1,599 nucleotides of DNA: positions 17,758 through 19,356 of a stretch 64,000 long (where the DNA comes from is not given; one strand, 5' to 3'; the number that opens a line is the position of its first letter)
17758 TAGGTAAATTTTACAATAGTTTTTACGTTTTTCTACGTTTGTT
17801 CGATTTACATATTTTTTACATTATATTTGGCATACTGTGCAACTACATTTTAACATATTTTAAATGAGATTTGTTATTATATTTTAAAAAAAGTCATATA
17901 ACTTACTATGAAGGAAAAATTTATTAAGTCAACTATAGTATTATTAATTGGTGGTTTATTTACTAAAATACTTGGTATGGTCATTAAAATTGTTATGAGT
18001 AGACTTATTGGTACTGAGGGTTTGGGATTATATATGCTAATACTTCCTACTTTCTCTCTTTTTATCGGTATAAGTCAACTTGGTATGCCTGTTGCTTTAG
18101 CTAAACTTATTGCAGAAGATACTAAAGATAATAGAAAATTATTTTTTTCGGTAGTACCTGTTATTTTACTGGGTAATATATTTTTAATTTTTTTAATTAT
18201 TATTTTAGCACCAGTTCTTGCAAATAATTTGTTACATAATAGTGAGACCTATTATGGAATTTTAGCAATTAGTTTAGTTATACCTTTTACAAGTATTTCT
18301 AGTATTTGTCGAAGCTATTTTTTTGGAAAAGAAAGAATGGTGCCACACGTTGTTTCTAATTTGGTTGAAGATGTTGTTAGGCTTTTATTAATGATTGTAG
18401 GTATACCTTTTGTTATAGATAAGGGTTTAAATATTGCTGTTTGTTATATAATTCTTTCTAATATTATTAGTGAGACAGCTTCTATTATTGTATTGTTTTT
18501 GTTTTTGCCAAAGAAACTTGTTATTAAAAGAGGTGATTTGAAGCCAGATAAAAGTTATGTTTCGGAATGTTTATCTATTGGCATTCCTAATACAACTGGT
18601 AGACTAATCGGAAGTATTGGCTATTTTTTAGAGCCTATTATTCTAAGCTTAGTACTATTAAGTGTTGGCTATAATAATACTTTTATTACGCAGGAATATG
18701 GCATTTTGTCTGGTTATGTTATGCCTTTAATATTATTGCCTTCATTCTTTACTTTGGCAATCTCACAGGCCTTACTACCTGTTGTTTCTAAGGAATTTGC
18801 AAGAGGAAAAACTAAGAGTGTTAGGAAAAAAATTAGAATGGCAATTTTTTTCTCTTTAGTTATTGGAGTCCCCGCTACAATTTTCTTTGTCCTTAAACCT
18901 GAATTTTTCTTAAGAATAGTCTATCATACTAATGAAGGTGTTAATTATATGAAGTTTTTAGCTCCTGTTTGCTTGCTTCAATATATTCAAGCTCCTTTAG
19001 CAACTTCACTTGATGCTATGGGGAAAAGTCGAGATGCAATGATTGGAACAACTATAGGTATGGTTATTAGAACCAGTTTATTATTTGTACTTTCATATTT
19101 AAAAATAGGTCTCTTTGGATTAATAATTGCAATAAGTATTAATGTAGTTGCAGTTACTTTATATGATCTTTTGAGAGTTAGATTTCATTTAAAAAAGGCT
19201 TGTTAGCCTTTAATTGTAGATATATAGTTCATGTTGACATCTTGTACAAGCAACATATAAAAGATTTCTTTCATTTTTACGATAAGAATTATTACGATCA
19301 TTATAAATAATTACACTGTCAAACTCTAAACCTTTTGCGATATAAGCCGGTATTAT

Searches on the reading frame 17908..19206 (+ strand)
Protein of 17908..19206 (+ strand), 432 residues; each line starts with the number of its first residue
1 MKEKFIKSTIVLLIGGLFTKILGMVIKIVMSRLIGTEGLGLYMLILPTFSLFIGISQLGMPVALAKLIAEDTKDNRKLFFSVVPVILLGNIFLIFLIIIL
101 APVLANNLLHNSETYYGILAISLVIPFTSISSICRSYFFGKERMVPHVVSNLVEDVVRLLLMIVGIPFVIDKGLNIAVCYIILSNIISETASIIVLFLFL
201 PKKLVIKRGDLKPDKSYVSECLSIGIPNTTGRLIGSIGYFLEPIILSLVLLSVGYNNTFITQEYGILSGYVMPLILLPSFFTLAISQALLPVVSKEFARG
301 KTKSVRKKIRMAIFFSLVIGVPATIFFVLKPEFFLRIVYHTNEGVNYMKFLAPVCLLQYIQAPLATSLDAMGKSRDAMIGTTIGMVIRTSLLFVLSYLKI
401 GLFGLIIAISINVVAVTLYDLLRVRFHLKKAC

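Call 52: search_protein_families(library=ncbifam, proteins=[window:17908-19206:+], max_evalue=0.001)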
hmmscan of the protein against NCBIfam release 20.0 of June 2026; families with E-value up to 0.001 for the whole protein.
window:17908-19206:+ (432 aa): 4 families
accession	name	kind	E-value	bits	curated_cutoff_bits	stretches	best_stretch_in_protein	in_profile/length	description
TIGR02900.1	spore_V_B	equivalog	5.4e-84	282.7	372.3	1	5-427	1-434/488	stage V sporulation protein B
TIGR00797.1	matE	subfamily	7.4e-07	28.4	147.4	1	278-405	41-170/396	MATE family efflux transporter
NF041503.1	WZX_like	subfamily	0.00035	19.8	300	0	171-410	183-412/429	O-unit flippase-like protein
TIGR01695.1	murJ_mviN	equivalog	0.00049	18.9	235.55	0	5-418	2-422/506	murein biosynthesis integral membrane protein MurJ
